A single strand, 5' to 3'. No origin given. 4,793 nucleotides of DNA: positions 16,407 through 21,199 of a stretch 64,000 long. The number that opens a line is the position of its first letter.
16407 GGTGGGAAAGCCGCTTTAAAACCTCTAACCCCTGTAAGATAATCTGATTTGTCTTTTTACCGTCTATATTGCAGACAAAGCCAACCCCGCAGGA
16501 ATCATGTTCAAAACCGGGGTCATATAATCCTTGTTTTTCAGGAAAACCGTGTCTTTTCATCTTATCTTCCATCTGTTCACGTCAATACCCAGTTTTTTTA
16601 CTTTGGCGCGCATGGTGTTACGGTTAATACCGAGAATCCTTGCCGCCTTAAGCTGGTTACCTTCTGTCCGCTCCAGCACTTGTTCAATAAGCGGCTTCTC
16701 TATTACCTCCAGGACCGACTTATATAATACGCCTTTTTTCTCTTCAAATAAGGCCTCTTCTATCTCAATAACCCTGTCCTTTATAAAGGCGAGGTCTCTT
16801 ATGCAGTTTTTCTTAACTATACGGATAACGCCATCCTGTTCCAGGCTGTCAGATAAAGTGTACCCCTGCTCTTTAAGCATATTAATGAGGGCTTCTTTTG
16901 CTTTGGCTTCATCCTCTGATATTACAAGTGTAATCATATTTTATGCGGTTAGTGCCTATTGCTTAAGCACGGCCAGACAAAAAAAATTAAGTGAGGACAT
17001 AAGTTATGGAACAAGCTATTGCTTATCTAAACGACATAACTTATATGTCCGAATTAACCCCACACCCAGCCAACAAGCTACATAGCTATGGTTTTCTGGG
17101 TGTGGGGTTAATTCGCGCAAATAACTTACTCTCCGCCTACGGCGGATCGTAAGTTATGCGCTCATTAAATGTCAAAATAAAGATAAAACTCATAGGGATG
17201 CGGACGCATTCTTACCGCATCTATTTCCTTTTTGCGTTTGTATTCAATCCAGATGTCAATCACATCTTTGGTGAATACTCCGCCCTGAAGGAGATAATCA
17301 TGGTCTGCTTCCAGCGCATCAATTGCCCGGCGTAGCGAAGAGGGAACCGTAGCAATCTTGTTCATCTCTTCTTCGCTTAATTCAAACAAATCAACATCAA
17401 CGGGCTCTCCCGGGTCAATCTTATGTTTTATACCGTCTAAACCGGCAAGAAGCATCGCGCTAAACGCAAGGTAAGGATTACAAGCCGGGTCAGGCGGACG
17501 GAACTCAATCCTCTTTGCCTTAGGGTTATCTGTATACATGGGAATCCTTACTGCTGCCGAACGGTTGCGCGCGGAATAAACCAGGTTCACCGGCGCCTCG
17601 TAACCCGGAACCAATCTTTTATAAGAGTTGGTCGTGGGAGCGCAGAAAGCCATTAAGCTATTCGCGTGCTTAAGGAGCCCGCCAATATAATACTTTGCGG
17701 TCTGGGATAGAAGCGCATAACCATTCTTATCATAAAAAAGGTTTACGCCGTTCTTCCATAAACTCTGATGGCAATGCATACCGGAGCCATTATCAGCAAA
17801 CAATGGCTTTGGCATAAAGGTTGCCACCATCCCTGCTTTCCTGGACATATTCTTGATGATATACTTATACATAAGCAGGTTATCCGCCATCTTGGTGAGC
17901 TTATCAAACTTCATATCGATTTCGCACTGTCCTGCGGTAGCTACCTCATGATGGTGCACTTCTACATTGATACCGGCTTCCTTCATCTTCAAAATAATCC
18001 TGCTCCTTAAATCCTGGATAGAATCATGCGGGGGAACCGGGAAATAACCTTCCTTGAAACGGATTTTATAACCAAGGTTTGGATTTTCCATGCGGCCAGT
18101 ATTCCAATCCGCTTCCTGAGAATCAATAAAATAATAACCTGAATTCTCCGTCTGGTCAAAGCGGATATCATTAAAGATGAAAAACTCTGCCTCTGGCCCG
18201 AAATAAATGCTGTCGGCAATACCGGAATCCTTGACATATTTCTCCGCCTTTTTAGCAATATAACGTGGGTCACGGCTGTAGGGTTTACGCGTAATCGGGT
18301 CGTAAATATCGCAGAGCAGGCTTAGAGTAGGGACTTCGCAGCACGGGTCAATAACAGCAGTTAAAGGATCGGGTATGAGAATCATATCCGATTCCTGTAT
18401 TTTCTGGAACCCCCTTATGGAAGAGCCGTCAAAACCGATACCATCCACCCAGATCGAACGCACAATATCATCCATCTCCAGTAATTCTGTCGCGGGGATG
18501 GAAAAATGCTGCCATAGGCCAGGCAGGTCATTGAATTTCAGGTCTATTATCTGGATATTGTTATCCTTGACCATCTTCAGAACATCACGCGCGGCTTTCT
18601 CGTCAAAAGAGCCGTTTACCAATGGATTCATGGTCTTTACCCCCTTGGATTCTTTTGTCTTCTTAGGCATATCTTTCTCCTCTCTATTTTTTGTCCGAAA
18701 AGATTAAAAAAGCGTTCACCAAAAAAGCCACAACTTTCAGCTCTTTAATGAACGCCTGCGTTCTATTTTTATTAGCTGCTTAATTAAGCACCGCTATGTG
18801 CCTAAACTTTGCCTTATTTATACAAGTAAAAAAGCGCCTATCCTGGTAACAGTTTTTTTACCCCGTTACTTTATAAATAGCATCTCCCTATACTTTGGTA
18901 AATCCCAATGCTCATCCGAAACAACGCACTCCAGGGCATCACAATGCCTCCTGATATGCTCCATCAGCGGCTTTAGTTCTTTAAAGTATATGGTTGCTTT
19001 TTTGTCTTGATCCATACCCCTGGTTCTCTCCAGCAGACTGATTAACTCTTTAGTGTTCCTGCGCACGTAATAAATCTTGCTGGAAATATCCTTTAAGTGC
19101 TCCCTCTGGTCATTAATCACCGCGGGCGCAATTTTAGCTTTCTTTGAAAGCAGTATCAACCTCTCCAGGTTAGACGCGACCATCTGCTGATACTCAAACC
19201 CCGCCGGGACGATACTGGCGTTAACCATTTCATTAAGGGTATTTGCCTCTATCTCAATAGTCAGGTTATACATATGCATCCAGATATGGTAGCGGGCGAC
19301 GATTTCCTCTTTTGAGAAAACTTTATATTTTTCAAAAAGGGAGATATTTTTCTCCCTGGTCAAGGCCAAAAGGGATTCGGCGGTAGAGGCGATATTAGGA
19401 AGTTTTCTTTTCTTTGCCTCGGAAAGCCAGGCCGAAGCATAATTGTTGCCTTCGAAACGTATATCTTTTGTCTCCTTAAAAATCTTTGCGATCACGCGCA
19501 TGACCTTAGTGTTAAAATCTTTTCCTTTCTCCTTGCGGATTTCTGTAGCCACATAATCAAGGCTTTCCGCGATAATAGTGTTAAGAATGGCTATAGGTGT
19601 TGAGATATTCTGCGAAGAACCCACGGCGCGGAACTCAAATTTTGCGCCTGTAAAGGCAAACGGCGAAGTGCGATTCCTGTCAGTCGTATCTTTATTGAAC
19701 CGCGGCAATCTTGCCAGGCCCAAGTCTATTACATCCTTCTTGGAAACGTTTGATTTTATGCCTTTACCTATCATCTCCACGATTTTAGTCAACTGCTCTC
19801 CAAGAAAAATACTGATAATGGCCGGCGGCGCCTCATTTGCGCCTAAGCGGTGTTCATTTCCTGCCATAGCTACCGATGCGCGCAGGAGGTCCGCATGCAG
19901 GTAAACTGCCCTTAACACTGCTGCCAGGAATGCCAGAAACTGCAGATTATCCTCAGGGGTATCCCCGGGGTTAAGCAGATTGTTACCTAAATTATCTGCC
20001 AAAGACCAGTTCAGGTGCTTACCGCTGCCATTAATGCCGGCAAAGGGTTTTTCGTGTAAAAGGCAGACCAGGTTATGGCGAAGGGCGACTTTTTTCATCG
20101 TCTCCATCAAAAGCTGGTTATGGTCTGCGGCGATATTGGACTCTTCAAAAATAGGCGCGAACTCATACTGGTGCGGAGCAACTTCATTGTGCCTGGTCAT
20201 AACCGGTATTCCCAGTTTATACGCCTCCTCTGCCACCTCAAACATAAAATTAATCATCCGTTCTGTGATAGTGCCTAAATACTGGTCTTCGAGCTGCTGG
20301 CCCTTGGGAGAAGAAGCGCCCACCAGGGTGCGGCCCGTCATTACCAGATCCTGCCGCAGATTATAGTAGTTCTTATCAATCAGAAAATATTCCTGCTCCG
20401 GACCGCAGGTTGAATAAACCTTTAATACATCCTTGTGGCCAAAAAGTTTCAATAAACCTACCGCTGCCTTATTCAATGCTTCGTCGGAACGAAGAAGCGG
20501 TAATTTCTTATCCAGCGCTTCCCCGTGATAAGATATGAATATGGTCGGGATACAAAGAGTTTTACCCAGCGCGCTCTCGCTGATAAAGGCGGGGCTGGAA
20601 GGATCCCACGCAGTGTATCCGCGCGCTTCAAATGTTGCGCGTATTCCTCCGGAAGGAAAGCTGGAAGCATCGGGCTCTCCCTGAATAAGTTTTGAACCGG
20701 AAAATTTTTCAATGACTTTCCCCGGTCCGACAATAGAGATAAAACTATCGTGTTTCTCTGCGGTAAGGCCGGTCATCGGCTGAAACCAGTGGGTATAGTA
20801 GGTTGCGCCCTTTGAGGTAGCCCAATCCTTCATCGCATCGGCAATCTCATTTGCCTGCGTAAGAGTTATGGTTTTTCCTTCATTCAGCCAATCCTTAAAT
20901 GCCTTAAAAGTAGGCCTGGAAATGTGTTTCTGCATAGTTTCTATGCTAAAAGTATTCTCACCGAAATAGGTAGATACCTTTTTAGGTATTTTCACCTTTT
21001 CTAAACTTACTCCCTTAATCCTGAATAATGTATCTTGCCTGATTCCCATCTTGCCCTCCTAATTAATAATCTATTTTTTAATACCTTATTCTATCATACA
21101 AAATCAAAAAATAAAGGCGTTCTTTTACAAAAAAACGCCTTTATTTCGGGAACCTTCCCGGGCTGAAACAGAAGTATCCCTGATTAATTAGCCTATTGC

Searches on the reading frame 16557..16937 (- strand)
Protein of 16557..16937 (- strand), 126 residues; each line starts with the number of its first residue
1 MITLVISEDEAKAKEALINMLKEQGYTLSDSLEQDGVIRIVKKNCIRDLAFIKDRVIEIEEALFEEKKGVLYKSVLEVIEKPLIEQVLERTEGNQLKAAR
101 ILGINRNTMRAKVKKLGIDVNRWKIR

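Call 56: search_protein_families(library=pfam, proteins=[window:16557-16937:-], max_evalue=0.001)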
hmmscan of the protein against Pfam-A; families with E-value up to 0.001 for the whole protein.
window:16557-16937:- (126 aa): 1 family
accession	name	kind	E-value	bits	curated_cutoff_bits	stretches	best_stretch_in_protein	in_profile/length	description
PF02954.25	HTH_8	-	6.3e-16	58.3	22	1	76-116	2-42/42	Bacterial regulatory protein, Fis family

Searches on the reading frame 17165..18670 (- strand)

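Call 56: search_protein_families(library=pfam, proteins=[window:17165-18670:-], max_evalue=0.001)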
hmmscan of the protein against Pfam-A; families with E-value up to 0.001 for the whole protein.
window:17165-18670:- (501 aa): 2 families
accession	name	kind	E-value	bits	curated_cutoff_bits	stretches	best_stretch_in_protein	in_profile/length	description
PF00120.29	Gln-synt_C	-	2.7e-138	461.2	24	1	133-498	2-344/344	Glutamine synthetase, catalytic domain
PF03951.24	Gln-synt_N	-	5e-28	97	33.4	1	38-125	1-82/82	Glutamine synthetase, beta-Grasp domain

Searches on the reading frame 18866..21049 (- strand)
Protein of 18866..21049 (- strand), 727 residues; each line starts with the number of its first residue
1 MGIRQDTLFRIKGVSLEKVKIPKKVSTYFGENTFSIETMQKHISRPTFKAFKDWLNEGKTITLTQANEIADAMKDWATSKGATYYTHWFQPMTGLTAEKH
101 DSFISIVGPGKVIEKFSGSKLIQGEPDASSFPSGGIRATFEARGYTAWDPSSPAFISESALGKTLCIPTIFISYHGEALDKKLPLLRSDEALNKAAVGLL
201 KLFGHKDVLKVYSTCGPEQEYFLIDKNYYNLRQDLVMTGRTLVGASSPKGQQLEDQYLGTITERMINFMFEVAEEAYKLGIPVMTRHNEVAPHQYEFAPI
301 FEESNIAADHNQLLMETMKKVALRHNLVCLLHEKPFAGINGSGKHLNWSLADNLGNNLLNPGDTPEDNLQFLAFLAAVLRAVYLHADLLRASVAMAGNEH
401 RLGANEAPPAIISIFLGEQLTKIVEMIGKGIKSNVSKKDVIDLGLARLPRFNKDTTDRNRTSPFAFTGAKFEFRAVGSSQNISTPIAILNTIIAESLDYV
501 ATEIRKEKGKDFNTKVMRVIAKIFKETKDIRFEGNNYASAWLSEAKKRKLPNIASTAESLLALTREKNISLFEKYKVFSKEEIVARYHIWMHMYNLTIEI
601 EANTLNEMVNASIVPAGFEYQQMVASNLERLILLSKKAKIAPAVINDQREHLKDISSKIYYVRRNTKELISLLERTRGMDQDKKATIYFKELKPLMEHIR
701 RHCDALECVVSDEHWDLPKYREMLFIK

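Call 56: search_protein_families(library=pfam, proteins=[window:18866-21049:-], max_evalue=0.001)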
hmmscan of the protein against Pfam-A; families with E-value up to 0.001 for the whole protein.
window:18866-21049:- (727 aa): 3 families
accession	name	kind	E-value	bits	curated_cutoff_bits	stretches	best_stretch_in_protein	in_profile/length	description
PF12437.13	GSIII_N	-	1.1e-74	249.9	25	1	26-188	2-160/160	Glutamine synthetase type III N terminal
PF18318.6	Gln-synt_C-ter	-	7.6e-37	126.1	22.7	1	516-629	2-115/118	Glutamine synthetase C-terminal domain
PF00120.29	Gln-synt_C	-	1.3e-19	70.9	24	1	214-380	23-186/344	Glutamine synthetase, catalytic domain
